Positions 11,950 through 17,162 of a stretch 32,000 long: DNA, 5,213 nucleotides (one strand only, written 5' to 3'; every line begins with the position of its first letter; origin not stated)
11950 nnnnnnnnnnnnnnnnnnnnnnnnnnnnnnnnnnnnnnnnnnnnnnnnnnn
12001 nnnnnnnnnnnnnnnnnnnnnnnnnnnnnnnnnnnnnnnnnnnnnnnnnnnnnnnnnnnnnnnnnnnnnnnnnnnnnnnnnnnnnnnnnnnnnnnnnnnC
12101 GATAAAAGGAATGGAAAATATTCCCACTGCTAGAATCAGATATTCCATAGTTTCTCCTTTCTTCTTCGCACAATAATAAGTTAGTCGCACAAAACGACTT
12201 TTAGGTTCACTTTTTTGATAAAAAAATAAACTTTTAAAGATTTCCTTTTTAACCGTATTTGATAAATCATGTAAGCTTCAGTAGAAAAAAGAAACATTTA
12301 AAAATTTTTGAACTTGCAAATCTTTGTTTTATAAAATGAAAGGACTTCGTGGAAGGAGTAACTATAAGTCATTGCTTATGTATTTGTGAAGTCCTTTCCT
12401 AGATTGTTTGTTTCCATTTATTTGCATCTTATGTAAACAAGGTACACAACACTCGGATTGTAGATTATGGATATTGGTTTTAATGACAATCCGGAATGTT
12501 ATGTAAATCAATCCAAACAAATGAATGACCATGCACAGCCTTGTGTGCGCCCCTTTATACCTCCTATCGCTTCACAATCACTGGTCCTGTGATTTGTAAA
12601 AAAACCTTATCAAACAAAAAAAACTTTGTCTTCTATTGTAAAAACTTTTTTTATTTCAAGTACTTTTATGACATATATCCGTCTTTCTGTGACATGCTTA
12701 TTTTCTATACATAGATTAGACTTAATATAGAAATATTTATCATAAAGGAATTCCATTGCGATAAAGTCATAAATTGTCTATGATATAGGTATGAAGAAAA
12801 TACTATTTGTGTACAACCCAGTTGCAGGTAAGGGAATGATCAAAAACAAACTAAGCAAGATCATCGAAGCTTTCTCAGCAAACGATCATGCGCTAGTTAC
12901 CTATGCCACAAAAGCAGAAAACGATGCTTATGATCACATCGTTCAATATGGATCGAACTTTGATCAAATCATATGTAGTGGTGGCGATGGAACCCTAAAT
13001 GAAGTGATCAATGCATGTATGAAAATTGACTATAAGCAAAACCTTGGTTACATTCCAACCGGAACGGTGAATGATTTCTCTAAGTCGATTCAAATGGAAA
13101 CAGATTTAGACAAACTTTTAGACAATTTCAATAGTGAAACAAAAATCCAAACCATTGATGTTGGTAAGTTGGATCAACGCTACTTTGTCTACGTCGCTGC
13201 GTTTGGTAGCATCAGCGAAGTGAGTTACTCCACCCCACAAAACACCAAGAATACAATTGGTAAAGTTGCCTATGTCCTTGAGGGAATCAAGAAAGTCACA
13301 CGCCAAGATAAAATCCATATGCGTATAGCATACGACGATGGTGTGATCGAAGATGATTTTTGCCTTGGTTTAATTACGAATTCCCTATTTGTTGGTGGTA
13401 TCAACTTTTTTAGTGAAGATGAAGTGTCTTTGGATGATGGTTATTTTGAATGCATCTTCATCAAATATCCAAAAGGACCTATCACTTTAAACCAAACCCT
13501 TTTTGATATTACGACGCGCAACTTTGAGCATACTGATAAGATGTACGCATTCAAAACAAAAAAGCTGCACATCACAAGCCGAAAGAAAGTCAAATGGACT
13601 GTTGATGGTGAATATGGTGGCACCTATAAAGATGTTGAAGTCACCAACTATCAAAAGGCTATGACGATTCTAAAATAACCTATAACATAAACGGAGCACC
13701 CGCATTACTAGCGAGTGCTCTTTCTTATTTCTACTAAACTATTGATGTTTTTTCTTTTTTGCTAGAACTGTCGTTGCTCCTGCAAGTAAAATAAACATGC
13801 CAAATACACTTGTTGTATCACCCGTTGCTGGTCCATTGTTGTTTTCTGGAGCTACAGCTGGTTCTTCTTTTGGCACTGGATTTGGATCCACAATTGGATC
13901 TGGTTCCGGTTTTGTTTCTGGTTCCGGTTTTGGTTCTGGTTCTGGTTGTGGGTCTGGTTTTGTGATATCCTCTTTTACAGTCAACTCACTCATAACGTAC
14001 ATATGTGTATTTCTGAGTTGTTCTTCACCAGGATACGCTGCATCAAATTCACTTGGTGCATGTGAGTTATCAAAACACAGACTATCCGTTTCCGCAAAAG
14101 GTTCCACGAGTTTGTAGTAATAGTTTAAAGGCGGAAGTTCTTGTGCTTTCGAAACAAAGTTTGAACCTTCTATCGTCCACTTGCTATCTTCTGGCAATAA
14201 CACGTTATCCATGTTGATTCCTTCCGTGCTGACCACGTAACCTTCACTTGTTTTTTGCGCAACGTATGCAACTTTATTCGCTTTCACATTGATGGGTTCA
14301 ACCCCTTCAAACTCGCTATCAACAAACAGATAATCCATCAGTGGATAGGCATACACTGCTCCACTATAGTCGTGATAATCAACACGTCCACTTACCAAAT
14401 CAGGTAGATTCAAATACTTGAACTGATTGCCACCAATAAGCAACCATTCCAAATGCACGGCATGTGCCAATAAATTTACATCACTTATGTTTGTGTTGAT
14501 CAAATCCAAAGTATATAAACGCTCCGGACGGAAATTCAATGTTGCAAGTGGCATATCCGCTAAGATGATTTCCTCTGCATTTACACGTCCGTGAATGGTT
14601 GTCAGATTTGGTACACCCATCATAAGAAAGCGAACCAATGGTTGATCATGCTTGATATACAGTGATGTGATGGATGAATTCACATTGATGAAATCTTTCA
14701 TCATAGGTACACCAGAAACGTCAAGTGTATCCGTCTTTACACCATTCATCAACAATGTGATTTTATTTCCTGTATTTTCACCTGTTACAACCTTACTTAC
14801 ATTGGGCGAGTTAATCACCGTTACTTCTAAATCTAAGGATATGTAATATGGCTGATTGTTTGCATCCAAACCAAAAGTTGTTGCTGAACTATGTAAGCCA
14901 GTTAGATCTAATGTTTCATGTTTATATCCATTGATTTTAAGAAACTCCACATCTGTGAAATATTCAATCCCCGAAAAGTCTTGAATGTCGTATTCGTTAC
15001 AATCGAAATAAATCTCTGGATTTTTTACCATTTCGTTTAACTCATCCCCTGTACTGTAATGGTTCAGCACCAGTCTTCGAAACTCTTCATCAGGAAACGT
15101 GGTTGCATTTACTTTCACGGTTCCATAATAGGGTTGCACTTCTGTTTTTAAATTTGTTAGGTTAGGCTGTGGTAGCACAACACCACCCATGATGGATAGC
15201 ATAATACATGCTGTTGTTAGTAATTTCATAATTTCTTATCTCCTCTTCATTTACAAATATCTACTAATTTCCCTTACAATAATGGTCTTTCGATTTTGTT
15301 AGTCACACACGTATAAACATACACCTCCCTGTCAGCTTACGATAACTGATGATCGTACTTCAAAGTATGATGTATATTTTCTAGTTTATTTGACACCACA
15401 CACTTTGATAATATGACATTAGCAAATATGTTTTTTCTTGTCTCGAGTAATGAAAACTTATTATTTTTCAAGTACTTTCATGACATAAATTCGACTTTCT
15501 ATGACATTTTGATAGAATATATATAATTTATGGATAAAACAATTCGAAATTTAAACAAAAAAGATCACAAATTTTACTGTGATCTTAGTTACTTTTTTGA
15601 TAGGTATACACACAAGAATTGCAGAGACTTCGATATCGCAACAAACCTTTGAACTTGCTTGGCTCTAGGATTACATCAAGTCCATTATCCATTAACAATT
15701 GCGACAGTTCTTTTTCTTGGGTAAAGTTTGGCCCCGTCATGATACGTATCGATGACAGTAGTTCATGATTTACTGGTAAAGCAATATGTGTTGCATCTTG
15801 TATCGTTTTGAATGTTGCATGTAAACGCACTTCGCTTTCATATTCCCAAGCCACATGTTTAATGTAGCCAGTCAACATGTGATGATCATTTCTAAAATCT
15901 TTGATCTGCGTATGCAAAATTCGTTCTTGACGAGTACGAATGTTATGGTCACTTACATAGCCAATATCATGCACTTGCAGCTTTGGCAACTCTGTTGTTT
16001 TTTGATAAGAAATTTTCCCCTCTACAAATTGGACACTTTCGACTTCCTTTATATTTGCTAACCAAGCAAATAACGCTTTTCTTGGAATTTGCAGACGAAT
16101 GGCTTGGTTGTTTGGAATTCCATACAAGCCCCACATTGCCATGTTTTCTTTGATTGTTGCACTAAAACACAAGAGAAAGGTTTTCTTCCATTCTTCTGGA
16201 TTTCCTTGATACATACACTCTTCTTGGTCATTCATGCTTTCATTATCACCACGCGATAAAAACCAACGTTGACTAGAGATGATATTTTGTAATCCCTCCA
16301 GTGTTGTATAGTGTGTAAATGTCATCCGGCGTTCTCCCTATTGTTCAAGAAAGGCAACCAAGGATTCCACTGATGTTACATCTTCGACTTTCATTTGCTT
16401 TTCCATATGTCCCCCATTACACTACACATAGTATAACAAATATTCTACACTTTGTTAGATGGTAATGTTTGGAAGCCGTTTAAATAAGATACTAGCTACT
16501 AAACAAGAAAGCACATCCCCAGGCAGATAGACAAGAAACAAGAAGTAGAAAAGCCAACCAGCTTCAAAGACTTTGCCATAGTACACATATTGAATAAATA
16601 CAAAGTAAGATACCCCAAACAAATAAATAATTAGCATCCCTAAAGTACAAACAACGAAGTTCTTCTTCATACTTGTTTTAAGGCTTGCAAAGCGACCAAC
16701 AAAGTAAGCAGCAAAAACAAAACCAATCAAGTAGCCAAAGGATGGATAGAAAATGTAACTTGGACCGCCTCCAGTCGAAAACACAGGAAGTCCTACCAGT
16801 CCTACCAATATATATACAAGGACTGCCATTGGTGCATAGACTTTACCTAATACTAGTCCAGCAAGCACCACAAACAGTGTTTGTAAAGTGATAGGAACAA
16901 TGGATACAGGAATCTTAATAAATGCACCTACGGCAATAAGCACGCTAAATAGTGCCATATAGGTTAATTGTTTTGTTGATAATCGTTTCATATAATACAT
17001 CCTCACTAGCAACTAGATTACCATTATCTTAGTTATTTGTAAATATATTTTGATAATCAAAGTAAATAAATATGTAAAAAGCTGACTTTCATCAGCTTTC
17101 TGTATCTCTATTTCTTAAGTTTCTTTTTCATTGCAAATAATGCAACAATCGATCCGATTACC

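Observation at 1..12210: Seven-gene surface module combining a sigma-TM fusion, a dedicated signal peptidase, a TM-bactofilin and four exported adhesin-like proteins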

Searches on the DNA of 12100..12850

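Call 78: search_rna_families(source=window, start=12100, end=12850, threshold=evalue, max_evalue=1)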
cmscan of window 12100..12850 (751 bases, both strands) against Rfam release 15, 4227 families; matches with E-value up to 1: 2.
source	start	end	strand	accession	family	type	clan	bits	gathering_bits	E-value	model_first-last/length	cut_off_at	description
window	12570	12638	+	RF02059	STnc50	Gene; sRNA;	-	20.9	55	0.78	1-84/84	no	Salmonella enterica sRNA STnc40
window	12111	12239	+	RF02060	STnc410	Gene; sRNA;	-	16.4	50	0.57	1-158/158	no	Enterobacterial sRNA STnc410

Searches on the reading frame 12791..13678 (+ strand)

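Call 9: search_protein_families(library=pfam, max_evalue=0.001, proteins=[window:12791-13678:+])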
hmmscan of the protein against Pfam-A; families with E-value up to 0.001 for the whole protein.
window:12791-13678:+ (295 aa): 2 families
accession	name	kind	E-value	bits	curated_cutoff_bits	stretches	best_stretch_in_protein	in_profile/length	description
PF00781.29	DAGK_cat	-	1.5e-26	92.9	23.6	1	3-126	1-124/125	Diacylglycerol kinase catalytic domain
PF19279.4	YegS_C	-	1e-05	25.8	27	1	150-278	16-142/158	YegS C-terminal NAD kinase beta sandwich-like domain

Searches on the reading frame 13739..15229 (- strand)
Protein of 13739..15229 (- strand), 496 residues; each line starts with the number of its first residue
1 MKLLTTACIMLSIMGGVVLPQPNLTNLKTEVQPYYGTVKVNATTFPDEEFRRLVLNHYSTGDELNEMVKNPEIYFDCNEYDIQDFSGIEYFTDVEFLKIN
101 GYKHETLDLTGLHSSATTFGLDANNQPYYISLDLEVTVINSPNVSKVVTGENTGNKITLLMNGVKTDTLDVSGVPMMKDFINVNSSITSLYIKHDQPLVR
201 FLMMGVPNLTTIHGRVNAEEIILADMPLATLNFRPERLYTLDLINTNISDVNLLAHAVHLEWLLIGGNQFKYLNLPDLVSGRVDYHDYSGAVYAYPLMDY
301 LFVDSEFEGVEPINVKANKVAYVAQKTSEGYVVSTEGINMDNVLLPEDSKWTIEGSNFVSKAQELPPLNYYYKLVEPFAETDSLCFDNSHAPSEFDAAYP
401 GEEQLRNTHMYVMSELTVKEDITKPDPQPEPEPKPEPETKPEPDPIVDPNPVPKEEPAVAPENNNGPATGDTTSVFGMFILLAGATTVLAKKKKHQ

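Call 9: search_protein_families(library=pfam, max_evalue=0.001, proteins=[window:13739-15229:-])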
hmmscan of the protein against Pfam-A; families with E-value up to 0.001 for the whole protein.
window:13739-15229:- (496 aa): 1 family
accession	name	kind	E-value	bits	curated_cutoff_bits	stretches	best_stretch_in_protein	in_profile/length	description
PF05887.16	Trypan_PARP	-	4.6e-06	27.1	100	1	423-473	65-115/134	Procyclic acidic repetitive protein (PARP)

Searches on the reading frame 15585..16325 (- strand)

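Call 9: search_protein_families(library=pfam, max_evalue=0.001, proteins=[window:15585-16325:-])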
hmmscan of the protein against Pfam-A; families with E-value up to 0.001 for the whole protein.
window:15585-16325:- (246 aa): 1 family
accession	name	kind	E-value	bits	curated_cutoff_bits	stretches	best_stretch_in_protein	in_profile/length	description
PF11185.13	DUF2971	-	9.1e-05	24.2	22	1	64-168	1-89/89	Protein of unknown function (DUF2971)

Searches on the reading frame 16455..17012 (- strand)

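Call 9: search_protein_families(library=pfam, max_evalue=0.001, proteins=[window:16455-17012:-])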
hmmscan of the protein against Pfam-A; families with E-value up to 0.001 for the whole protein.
window:16455-17012:- (185 aa): 2 families
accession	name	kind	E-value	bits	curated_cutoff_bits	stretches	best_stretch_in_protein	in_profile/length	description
PF02632.19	BioY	-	8e-37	126.7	25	1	37-180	2-138/140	BioY family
PF12822.12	ECF_trnsprt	-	2.8e-07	31.2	30.7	1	14-179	1-167/169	ECF transporter, substrate-specific component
